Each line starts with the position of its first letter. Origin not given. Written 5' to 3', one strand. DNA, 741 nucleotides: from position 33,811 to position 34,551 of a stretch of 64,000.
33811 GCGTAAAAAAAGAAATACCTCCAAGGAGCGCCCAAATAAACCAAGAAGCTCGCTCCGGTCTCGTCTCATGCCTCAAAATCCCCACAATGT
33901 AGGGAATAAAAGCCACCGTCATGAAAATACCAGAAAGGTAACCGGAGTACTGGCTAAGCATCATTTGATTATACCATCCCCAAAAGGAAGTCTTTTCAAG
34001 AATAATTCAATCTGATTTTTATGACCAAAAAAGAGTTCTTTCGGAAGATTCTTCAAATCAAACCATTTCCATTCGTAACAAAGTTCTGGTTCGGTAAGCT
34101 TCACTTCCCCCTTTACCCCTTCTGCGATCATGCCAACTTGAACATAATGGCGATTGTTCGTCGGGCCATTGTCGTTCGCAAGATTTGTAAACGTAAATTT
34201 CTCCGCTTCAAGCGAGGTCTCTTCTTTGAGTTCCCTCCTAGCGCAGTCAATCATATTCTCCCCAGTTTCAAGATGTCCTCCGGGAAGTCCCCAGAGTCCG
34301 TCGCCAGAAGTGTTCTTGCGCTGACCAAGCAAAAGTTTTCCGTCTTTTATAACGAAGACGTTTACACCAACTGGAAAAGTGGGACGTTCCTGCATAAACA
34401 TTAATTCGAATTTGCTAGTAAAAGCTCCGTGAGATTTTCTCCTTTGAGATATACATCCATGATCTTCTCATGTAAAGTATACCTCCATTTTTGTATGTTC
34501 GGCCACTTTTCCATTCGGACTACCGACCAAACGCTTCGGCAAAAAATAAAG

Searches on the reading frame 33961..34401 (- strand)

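Call 83: search_protein_families(library=pfam, proteins=[window:33961-34401:-], max_evalue=0.00001)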
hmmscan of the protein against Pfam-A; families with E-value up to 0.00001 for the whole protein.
window:33961-34401:- (146 aa): 1 family
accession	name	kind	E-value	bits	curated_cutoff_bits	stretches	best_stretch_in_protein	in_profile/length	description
PF00293.34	NUDIX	-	1.4e-23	83.9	21.1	1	9-132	2-132/134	NUDIX domain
